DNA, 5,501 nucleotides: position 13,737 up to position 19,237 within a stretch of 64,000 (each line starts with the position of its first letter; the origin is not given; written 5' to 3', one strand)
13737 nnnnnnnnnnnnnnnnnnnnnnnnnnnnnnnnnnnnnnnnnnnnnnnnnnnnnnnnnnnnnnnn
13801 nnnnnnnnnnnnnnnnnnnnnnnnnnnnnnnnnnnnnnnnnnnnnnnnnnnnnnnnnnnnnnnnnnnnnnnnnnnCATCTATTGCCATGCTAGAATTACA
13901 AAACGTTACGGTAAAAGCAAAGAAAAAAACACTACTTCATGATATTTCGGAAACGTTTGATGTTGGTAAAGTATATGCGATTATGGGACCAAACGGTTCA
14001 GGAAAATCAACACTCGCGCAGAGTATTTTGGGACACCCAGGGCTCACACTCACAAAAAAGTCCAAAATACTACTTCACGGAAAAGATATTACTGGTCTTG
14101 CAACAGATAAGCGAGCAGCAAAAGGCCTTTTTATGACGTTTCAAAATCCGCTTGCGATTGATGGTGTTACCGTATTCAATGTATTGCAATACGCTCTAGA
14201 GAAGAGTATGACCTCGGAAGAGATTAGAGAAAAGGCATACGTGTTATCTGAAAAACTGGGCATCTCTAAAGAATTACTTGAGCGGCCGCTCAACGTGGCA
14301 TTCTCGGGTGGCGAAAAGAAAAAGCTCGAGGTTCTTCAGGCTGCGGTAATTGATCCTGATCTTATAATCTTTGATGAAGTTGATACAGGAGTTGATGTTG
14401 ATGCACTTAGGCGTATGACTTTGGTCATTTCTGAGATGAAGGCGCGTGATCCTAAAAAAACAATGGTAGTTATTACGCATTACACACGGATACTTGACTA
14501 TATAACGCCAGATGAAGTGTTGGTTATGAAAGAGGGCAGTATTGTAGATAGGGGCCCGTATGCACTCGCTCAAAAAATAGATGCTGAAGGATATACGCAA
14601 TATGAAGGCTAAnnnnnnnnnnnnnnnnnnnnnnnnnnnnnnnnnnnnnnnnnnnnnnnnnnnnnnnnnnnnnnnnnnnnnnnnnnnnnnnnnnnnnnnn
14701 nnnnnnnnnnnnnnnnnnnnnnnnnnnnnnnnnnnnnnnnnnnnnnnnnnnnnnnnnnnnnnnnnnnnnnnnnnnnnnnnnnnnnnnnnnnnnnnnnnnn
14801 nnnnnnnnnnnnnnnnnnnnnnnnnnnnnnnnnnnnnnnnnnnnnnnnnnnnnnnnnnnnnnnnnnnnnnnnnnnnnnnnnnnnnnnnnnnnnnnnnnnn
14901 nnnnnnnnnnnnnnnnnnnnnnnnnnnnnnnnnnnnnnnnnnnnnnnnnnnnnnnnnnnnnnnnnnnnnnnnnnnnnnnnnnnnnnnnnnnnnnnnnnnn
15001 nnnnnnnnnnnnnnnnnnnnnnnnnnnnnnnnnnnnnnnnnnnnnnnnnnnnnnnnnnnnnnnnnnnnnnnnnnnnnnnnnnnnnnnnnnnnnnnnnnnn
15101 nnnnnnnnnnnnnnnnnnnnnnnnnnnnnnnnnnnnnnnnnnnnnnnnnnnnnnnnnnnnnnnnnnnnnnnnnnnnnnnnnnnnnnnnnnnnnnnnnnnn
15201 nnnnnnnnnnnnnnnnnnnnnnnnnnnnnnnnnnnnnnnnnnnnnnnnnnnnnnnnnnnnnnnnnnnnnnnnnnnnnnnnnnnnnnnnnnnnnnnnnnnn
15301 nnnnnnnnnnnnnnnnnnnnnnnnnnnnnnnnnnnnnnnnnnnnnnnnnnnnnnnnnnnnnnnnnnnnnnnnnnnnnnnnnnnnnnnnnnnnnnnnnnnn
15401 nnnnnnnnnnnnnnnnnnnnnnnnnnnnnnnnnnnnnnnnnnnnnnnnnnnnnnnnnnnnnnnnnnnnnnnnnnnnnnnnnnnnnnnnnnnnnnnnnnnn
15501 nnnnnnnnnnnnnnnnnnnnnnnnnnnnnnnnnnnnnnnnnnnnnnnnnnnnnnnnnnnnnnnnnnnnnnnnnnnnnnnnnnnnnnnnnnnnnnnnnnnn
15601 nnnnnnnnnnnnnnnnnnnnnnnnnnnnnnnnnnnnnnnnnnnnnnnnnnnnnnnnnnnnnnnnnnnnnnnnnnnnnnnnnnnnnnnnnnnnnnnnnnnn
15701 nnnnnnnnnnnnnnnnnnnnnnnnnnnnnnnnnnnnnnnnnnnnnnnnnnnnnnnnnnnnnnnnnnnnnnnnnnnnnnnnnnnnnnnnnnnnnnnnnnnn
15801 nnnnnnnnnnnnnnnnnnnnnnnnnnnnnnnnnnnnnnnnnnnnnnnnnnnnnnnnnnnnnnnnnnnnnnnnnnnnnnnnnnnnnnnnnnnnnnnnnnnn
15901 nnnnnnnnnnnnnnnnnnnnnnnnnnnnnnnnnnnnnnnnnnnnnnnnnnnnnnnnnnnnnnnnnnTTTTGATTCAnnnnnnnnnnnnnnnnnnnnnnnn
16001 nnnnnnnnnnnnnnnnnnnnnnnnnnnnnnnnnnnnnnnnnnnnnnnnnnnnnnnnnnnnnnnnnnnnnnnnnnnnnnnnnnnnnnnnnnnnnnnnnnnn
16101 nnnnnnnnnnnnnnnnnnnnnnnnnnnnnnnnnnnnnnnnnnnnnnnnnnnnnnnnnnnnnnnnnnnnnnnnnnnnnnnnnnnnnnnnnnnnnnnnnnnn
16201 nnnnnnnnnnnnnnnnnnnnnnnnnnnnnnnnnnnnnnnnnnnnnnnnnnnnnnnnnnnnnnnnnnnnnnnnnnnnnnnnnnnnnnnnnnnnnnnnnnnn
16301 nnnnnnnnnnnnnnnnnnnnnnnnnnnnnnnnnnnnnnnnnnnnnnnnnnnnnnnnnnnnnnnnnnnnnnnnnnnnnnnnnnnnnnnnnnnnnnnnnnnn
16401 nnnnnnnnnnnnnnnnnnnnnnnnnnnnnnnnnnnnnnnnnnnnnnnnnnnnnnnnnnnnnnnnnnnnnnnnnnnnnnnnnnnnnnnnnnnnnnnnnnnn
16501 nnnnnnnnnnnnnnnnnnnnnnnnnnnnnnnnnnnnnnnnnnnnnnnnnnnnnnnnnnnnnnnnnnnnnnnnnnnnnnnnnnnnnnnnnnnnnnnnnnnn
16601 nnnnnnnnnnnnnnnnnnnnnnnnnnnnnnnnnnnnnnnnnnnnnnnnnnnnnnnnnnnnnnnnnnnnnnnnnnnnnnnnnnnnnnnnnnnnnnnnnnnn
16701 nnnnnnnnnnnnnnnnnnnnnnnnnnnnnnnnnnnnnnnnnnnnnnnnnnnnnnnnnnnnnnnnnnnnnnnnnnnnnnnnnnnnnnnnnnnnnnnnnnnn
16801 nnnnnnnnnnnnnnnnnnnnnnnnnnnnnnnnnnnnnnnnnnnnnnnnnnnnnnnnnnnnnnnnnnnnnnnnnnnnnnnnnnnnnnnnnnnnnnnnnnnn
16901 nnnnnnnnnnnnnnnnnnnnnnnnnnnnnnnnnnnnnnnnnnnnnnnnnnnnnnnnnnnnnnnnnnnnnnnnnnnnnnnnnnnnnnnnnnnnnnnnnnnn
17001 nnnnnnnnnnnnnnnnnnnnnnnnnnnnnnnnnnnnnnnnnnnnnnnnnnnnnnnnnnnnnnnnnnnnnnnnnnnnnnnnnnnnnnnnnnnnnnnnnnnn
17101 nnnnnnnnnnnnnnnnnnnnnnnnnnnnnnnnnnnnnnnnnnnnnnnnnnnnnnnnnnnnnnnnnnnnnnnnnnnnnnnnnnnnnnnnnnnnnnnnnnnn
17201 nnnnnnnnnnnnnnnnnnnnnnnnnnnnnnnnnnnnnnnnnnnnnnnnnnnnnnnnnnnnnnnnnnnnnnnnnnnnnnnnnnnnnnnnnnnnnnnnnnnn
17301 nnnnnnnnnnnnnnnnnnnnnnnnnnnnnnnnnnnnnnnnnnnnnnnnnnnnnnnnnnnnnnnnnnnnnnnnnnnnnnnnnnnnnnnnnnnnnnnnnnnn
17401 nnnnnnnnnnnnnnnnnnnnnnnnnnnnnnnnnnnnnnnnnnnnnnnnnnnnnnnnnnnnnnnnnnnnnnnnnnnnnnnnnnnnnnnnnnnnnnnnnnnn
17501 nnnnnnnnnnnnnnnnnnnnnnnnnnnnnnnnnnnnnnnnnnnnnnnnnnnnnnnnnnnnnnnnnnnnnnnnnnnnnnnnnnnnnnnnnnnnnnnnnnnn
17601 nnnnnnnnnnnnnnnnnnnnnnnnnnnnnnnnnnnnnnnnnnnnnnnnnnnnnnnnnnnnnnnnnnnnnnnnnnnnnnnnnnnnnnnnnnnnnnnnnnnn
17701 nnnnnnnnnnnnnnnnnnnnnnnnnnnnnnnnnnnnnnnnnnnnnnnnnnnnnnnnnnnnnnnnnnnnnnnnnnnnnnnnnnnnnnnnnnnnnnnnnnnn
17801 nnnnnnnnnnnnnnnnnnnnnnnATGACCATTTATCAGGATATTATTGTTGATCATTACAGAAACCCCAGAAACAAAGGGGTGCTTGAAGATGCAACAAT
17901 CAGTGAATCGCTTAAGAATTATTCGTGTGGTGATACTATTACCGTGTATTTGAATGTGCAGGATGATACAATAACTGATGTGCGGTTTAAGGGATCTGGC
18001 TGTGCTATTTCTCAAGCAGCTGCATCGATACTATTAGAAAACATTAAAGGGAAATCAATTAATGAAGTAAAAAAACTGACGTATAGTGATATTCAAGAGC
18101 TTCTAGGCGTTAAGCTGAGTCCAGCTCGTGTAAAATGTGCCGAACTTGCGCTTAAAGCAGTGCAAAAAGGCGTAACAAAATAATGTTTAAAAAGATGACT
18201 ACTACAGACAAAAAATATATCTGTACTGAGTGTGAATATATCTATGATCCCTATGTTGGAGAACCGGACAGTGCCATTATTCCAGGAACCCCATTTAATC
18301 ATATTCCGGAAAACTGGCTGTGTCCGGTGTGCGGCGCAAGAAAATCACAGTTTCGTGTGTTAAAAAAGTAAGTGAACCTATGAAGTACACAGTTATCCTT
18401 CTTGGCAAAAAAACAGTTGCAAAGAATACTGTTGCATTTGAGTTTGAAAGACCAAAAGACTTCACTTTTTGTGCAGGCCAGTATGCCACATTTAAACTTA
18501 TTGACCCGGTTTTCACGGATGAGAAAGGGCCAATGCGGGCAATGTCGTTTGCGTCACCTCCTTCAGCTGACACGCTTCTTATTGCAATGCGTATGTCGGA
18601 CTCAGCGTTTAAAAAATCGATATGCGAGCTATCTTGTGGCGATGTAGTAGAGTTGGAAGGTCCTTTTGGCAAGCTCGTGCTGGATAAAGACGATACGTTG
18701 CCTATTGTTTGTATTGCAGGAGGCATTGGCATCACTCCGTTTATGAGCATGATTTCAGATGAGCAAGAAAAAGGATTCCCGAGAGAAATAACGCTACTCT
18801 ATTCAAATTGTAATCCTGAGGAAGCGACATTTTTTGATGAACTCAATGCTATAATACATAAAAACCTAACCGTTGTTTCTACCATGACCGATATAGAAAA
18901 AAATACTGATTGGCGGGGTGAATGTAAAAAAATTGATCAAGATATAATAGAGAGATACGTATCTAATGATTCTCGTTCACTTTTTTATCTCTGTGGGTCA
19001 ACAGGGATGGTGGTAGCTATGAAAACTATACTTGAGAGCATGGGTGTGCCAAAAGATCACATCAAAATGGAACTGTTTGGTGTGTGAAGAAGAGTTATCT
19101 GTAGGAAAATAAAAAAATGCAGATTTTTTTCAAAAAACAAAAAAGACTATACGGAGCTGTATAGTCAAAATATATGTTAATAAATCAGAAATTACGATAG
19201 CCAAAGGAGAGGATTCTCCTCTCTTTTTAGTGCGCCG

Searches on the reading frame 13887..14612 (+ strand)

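Call 105: search_protein_families(library=pfam, proteins=[window:13887-14612:+], max_evalue=0.001)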
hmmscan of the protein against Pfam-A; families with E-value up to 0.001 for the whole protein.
window:13887-14612:+ (241 aa): 4 families
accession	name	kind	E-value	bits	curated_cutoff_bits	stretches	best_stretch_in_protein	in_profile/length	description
PF00005.33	ABC_tran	-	1.5e-20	74.7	25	1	17-164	1-134/137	ABC transporter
PF02463.25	SMC_N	-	6.2e-07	29.5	40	1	18-203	16-202/220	RecF/RecN/SMC N terminal domain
PF13304.12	AAA_21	-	3.7e-06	27.7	27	0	30-47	2-19/304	AAA domain, putative AbiEii toxin, Type IV TA system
PF03193.22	RsgA_GTPase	-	0.00019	21.7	30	1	4-69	84-148/174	RsgA GTPase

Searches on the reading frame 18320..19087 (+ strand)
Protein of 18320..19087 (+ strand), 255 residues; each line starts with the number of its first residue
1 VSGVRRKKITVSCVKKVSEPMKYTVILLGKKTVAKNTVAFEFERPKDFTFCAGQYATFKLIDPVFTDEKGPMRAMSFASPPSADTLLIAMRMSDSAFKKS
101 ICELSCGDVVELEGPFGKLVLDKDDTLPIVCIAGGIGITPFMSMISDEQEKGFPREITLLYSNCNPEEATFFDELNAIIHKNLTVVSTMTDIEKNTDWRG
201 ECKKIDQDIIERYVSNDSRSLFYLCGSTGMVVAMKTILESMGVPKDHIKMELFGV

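Call 105: search_protein_families(library=pfam, proteins=[window:18320-19087:+], max_evalue=0.001)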
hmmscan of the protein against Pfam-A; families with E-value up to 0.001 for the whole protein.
window:18320-19087:+ (255 aa): 3 families
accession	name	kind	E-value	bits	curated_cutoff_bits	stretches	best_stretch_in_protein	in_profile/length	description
PF00175.26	NAD_binding_1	-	7.9e-15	55.9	22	1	132-234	2-107/109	Oxidoreductase NAD-binding domain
PF08030.17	NAD_binding_6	-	0.00039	21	22.2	0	129-151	4-26/156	Ferric reductase NAD binding domain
PF00970.30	FAD_binding_6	-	0.00065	20.4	21.1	0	27-119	4-97/99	Oxidoreductase FAD-binding domain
